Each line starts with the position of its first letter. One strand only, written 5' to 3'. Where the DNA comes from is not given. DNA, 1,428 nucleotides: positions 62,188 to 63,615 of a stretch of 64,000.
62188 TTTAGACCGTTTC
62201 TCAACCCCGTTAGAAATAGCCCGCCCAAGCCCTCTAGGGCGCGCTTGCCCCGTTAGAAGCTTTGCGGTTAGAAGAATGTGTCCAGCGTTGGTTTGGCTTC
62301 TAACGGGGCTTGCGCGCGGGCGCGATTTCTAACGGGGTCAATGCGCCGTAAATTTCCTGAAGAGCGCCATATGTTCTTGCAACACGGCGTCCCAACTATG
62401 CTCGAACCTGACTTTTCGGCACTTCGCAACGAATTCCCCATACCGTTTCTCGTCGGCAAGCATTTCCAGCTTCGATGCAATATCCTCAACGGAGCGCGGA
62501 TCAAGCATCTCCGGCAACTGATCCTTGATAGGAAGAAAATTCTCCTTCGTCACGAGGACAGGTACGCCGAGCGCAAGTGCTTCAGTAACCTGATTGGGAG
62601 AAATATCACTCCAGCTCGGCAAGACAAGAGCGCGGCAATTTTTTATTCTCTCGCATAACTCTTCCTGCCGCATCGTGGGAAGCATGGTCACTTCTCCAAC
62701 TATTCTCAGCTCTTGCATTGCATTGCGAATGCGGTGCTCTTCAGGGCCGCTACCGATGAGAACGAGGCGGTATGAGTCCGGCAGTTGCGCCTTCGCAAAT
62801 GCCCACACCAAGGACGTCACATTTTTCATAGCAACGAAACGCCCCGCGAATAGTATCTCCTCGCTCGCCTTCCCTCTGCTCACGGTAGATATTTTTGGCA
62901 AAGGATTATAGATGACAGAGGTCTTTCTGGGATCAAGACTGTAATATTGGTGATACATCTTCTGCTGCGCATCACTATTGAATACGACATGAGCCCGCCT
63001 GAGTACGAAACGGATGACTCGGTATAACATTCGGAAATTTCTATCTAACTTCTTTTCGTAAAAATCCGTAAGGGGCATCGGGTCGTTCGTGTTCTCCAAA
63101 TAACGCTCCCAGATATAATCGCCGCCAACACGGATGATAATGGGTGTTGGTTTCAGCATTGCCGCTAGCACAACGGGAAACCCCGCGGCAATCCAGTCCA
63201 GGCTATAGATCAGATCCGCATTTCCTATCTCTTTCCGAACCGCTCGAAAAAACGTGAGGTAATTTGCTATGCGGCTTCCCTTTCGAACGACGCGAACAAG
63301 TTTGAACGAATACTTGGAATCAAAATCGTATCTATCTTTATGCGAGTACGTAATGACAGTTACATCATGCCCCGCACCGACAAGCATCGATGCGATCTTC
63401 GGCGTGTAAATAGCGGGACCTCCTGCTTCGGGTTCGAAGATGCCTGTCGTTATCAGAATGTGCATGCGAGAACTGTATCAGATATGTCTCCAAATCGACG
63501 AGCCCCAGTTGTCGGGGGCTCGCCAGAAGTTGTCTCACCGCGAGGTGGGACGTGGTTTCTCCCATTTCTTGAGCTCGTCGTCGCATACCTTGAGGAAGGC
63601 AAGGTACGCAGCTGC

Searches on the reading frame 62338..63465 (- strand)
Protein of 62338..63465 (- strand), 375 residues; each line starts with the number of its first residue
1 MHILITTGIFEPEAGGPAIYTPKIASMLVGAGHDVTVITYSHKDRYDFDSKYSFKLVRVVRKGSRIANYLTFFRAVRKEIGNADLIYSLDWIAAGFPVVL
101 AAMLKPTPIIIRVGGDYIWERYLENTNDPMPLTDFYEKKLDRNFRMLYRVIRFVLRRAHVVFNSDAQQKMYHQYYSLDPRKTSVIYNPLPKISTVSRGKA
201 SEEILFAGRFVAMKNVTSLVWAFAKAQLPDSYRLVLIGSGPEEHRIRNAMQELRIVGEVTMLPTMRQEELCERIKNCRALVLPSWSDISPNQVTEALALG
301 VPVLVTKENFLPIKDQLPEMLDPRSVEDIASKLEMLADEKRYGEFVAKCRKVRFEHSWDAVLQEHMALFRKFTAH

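Call 18: search_protein_families(library=pfam, proteins=[window:62338-63465:-], max_evalue=0.001)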
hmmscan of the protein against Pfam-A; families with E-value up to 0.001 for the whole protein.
window:62338-63465:- (375 aa): 5 families
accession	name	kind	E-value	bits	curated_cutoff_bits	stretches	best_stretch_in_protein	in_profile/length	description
PF00534.26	Glycos_transf_1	-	4.5e-19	69.1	26.4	1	201-312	15-128/172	Glycosyl transferases group 1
PF13692.12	Glyco_trans_1_4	-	1.3e-14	55.1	27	1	203-337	3-140/142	Glycosyl transferases group 1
PF13439.12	Glyco_transf_4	-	5.3e-14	53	28.5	1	15-188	2-165/170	Glycosyltransferase Family 4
PF13579.12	Glyco_trans_4_4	-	6.8e-11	43.2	29.7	1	15-187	1-157/158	Glycosyl transferase 4-like domain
PF20706.3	GT4-conflict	-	4.4e-06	26.4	26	1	197-308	193-313/385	Family 4 Glycosyltransferase in conflict systems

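Call 79: find_encoding_contigs(protein=window:62338-63465:-, flank=10000, max_places=1)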
Protein window:62338-63465:- (375 aa): 1 contig read that carries it; 1 place shown.
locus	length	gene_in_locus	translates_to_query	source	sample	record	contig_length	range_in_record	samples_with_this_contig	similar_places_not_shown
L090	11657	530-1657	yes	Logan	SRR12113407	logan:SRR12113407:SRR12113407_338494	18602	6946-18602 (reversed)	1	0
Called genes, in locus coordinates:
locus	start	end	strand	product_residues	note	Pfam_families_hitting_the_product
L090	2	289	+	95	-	?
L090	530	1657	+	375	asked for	PF13439:Glyco_transf_4, PF13579:Glyco_trans_4_4, PF20706:GT4-conflict (weak), PF00534:Glycos_transf_1, PF13692:Glyco_trans_1_4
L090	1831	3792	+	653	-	PF13579:Glyco_trans_4_4, PF13439:Glyco_transf_4, PF00534:Glycos_transf_1, PF13692:Glyco_trans_1_4, PF03721:UDPG_MGDP_dh_N, PF00984:UDPG_MGDP_dh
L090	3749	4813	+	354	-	PF00534:Glycos_transf_1, PF13692:Glyco_trans_1_4, PF13524:Glyco_trans_1_2 (weak)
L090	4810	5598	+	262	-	PF13489:Methyltransf_23, PF01209:Ubie_methyltran (weak), PF07021:MetW (weak), PF13847:Methyltransf_31, PF08241:Methyltransf_11, PF08242:Methyltransf_12, PF13649:Methyltransf_25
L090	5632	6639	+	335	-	PF04321:RmlD_sub_bind, PF01073:3Beta_HSD, PF01370:Epimerase, PF02719:Polysacc_synt_2, PF07993:NAD_binding_4, PF16363:GDP_Man_Dehyd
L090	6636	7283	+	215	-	PF01209:Ubie_methyltran, PF05175:MTS (faint), PF13489:Methyltransf_23, PF05148:Methyltransf_8, PF13847:Methyltransf_31, PF08241:Methyltransf_11, PF08242:Methyltransf_12, PF13649:Methyltransf_25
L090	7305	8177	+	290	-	PF00483:NTP_transferase, PF12804:NTP_transf_3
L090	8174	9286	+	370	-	PF13439:Glyco_transf_4, PF13579:Glyco_trans_4_4 (weak), PF00534:Glycos_transf_1, PF13692:Glyco_trans_1_4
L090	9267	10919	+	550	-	PF13231:PMT_2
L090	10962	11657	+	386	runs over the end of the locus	PF01041:DegT_DnrJ_EryC1, PF00155:Aminotran_1_2, PF01212:Beta_elim_lyase (weak), PF01053:Cys_Met_Meta_PP (weak)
